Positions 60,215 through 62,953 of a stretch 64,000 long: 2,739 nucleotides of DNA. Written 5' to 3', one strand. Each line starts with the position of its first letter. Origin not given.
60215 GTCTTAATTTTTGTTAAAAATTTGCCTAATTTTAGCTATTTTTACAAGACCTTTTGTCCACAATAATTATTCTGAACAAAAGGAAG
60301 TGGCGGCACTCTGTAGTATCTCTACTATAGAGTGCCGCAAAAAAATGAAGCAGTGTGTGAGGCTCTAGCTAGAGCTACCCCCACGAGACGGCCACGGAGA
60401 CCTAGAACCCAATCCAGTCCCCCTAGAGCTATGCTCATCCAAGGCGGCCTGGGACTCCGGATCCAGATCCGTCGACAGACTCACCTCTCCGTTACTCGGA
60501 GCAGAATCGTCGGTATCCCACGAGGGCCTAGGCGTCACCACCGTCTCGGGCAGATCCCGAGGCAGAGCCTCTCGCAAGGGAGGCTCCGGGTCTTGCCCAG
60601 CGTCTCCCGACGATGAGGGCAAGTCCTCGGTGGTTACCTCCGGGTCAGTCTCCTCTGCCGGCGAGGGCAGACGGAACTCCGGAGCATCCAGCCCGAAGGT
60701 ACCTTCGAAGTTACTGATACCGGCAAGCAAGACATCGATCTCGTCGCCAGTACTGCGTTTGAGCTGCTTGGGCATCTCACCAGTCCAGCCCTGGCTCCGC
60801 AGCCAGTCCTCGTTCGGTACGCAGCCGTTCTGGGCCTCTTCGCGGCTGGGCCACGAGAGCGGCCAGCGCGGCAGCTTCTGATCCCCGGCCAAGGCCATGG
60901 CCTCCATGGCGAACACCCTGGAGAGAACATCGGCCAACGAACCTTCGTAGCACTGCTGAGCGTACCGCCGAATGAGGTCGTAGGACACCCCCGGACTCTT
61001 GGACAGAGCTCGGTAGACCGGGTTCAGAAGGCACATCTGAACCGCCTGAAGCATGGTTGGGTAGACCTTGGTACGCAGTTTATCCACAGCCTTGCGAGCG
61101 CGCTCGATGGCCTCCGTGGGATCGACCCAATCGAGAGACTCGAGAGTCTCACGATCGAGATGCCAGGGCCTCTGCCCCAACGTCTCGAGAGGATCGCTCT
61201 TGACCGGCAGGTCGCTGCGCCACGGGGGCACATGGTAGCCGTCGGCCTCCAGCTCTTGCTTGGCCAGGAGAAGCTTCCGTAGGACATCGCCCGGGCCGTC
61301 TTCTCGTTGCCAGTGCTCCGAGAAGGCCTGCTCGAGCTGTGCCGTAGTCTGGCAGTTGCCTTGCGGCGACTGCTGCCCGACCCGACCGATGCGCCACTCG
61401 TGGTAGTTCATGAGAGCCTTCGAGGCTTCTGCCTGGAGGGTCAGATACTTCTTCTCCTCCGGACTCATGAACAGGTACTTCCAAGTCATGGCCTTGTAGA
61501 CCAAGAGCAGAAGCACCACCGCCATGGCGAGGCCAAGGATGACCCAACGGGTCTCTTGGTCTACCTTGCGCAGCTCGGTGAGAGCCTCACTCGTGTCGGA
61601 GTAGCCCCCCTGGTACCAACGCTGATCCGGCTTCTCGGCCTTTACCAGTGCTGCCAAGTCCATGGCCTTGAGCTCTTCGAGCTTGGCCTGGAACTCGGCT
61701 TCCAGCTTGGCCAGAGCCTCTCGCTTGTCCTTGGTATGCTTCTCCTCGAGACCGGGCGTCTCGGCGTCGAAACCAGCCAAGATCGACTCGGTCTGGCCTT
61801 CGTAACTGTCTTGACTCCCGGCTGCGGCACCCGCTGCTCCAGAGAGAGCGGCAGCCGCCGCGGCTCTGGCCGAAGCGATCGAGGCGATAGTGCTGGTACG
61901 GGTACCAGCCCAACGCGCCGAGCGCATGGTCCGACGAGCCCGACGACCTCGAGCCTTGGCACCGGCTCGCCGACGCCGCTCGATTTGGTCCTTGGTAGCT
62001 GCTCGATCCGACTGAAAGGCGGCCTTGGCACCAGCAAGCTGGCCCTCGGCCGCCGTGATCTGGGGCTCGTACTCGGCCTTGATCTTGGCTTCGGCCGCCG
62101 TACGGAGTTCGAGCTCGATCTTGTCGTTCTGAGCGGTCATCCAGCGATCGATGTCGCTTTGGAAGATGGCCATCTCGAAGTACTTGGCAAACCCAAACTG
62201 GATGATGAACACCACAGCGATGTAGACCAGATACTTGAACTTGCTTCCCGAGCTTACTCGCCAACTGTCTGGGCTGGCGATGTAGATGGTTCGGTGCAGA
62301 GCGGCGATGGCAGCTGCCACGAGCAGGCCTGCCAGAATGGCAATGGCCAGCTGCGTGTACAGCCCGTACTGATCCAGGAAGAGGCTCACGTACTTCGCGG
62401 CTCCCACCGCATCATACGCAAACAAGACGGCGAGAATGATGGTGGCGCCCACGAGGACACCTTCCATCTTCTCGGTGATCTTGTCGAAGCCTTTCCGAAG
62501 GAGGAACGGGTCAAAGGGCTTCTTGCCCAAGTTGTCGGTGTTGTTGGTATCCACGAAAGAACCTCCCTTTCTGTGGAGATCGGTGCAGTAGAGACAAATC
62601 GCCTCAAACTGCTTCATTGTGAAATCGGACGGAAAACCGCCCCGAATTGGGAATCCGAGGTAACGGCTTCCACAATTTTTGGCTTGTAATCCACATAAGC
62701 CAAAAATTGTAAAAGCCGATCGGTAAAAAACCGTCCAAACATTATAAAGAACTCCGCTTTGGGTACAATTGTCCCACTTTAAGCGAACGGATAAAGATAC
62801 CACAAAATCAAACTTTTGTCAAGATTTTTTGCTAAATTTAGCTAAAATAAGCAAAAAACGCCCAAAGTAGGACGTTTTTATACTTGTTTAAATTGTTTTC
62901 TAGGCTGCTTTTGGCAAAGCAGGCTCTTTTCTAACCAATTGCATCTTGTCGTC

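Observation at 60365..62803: Large multi-TM coiled-coil protein with an acidic Pro/Ser-rich tail and an uncertain start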

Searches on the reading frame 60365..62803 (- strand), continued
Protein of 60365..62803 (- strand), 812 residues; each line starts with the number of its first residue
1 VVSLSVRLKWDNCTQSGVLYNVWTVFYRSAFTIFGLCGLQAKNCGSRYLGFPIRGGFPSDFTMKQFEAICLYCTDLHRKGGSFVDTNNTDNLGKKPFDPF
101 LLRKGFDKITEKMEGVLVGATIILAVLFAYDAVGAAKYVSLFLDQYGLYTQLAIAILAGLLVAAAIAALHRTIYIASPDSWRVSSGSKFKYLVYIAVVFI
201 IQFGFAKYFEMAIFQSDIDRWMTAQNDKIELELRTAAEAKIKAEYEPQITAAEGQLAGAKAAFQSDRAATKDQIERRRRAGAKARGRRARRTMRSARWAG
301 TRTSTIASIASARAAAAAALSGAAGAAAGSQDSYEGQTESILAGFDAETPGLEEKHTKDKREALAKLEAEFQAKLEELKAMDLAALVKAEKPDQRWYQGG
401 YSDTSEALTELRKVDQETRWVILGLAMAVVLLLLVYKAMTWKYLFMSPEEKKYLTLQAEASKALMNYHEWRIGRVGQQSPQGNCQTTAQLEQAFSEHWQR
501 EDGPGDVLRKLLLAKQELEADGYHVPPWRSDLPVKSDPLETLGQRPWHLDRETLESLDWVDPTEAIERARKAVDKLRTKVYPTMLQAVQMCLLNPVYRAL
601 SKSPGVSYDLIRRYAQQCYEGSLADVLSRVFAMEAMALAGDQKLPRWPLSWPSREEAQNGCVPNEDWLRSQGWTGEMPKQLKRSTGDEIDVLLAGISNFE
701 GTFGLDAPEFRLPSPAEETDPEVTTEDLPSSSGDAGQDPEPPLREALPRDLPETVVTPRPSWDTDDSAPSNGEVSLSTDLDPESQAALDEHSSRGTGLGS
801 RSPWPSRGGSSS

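Call 108: find_encoding_contigs(protein=P0003, flank=10000, max_places=2)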
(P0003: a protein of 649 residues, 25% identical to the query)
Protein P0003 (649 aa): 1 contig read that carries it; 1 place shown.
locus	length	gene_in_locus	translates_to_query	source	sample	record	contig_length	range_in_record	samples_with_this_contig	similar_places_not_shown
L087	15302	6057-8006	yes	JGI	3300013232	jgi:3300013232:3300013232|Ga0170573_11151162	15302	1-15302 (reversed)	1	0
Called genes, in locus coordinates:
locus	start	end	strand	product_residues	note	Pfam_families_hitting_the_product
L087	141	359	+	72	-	PF00137:ATP-synt_C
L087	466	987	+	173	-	PF00430:ATP-synt_B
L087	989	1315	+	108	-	PF00213:OSCP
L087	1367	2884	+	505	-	PF02874:ATP-synt_ab_N, PF00006:ATP-synt_ab, PF00306:ATP-synt_ab_C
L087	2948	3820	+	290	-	PF00231:ATP-synt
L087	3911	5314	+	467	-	PF02874:ATP-synt_ab_N, PF00006:ATP-synt_ab, PF22919:ATP-synt_VA_C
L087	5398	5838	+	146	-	PF02823:ATP-synt_DE_N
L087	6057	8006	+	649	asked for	PF14362:DUF4407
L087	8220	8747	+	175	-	-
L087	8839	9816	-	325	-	PF13793:Pribosyltran_N, PF00156:Pribosyltran, PF14572:Pribosyl_synth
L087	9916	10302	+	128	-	PF01641:SelR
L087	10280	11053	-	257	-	PF03372:Exo_endo_phos, PF14529:Exo_endo_phos_2 (faint)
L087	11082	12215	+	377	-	PF00089:Trypsin (weak), PF13365:Trypsin_2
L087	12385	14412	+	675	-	PF21760:SecD_1st, PF13145:Rotamase_2 (faint), PF13616:Rotamase_3, PF00639:Rotamase, PF22599:SecDF_P1_head, PF03176:MMPL, PF02355:SecD_SecF_C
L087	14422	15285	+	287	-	PF02355:SecD_SecF_C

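Call 109: find_encoding_contigs(protein=P0014, flank=10000, max_places=2)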
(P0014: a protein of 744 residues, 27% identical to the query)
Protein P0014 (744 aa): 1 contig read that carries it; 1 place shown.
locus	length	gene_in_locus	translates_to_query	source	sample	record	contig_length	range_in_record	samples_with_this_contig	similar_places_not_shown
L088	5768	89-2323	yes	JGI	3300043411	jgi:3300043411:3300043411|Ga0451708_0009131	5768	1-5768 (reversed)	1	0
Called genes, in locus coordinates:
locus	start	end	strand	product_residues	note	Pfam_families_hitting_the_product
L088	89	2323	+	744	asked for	PF14362:DUF4407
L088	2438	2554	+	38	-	-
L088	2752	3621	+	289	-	-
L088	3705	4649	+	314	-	-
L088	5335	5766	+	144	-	?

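Call 110: find_encoding_contigs(protein=P0009, flank=10000, max_places=2)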
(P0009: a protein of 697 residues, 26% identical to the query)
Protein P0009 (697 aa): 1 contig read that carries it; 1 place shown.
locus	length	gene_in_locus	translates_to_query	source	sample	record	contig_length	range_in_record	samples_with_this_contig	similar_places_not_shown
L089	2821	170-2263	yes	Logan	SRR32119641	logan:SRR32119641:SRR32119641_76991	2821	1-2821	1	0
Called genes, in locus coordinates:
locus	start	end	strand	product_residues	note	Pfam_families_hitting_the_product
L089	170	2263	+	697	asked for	PF14362:DUF4407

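Call 121: find_encoding_contigs(protein=P0011, flank=10000, max_places=2)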
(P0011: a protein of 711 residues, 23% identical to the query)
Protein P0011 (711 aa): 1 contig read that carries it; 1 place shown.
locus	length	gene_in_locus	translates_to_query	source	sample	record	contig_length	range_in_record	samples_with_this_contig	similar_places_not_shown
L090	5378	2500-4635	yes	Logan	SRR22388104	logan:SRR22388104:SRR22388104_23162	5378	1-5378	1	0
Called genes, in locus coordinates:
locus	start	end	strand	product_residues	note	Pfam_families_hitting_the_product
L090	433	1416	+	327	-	PF00579:tRNA-synt_1b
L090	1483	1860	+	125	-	PF18920:DUF5671 (faint)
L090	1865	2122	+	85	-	-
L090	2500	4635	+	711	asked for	PF14362:DUF4407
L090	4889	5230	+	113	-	-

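Call 122: find_encoding_contigs(protein=P0005, flank=10000, max_places=2)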
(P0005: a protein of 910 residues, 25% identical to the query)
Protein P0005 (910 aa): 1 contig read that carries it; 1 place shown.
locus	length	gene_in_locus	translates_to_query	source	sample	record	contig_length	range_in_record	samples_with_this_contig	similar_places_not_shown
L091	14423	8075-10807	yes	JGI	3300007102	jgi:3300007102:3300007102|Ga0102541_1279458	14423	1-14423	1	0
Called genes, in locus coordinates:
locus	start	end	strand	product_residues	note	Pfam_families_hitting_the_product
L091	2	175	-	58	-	?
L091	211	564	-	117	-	-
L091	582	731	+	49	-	-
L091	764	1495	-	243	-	PF01925:TauE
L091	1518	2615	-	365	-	PF02547:Queuosine_synth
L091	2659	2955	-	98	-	PF01541:GIY-YIG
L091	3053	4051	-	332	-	PF02618:YceG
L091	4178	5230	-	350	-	PF00483:NTP_transferase, PF12804:NTP_transf_3 (faint), PF22640:ManC_GMP_beta-helix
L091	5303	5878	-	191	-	PF14378:PAP2_3 (faint), PF01569:PAP2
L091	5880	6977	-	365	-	PF03462:PCRF, PF00472:RF-1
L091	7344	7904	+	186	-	-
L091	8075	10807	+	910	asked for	PF14362:DUF4407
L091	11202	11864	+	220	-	-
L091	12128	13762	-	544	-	PF00118:Cpn60_TCP1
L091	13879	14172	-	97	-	PF00166:Cpn10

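Call 123: find_encoding_contigs(protein=P0004, flank=10000, max_places=2)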
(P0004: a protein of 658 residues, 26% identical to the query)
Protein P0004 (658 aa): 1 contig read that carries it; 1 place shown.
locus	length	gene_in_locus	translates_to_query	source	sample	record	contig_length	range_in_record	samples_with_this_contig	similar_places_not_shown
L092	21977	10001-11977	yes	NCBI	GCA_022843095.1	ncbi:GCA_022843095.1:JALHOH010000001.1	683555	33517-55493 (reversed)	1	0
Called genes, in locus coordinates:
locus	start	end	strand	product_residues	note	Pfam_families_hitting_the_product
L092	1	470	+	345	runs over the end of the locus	PF00814:TsaD, PF22521:HypF_C_2 (weak)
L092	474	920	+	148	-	PF02367:TsaE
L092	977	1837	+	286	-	-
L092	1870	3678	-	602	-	PF05157:MshEN, PF00437:T2SSE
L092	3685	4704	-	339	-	-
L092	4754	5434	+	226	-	PF01966:HD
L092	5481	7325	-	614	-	PF06480:FtsH_ext (faint), PF00004:AAA, PF17862:AAA_lid_3, PF01434:Peptidase_M41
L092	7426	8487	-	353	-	PF00575:S1 (weak), PF21543:CvfB_2nd (faint), PF21710:Spt6_S1 (faint), PF24685:OB_RRP5_4th (faint), PF00575:S1, PF23459:S1_RRP5 (weak)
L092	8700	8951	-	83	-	-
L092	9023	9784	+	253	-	-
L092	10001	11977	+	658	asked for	PF14362:DUF4407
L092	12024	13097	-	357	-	PF13439:Glyco_transf_4, PF13579:Glyco_trans_4_4, PF20706:GT4-conflict, PF00534:Glycos_transf_1, PF13692:Glyco_trans_1_4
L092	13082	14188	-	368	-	PF13439:Glyco_transf_4 (weak), PF00534:Glycos_transf_1, PF13692:Glyco_trans_1_4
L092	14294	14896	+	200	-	PF13328:HD_4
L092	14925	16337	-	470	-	PF02397:Bac_transf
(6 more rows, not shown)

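Call 124: find_encoding_contigs(protein=P0010, flank=10000, max_places=2)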
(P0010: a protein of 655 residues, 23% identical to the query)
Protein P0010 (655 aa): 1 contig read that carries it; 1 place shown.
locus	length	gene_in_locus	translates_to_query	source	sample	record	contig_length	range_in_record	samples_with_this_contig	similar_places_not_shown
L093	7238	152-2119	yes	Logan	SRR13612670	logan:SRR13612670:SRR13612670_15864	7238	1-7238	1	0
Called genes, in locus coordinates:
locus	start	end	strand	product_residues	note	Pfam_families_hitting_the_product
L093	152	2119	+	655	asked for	PF14362:DUF4407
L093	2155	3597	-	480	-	PF00224:PK, PF03328:HpcH_HpaI, PF02887:PK_C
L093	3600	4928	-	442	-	PF00089:Trypsin, PF10459:Peptidase_S46 (faint), PF13365:Trypsin_2, PF13180:PDZ_2, PF17820:PDZ_6, PF00595:PDZ (weak)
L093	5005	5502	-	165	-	PF22811:Zn_ribbon_NrdR, PF03477:ATP-cone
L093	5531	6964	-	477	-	PF00091:Tubulin, PF12327:FtsZ_C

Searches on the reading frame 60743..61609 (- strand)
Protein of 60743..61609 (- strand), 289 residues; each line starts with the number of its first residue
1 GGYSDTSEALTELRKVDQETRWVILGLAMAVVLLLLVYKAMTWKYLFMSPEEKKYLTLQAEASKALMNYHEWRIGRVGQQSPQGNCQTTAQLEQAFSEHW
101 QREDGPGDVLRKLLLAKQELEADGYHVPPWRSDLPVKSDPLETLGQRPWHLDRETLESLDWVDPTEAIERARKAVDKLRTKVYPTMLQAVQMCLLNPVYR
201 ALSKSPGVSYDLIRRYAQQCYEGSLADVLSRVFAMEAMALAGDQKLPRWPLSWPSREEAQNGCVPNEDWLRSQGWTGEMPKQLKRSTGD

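Call 49: find_homologous_proteins(query=A5, max_evalue=0.001)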
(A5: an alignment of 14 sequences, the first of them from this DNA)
Query A5 (14 sequences): 8000 candidates shared short words with the query, none scored E <= 0.001.

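Call 97: search_solved_structures(query=A5, max_evalue=10)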
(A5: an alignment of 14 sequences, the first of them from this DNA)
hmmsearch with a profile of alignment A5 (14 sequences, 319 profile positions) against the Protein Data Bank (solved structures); distinct sequences matched with E-value up to 10: 12.
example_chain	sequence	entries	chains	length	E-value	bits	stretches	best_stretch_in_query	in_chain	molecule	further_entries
7a5q_A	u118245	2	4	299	0.019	17.5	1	52-145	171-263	DctP family TRAP transporter solute-binding subunit | Sialic acid-binding periplasmic protein SiaP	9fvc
9fve_A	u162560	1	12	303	0.02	17.4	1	52-145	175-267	Sialic acid-binding periplasmic protein SiaP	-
9fvb_A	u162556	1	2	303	0.02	17.4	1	52-145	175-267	Sialic acid-binding periplasmic protein SiaP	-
4mag_A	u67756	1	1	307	0.02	17.4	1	52-145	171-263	Sialic Acid Binding Protein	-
6o8w_t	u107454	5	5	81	0.14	14.7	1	65-133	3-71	30S ribosomal protein S20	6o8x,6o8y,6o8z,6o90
6w6p_t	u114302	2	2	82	0.14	14.7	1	65-133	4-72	30S ribosomal protein S20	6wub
7nhk_u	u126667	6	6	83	0.14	14.6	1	65-133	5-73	30S ribosomal protein S20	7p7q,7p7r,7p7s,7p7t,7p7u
8fkp_SI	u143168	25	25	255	0.2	14.1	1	99-146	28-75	60S ribosomal protein L7-like 1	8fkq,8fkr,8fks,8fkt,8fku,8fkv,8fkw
6snt_NC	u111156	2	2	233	0.26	13.8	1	243-294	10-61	Uncharacterized protein YEL057C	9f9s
5j0h_A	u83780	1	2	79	0.89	12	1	207-269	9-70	Design construct 2L6HC3_13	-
7z4b_EA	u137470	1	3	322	1.1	11.6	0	82-153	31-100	Putative tail tip fiber protein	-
5j0i_A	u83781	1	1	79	2.4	10.6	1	207-242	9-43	Designed protein 2L6HC3_12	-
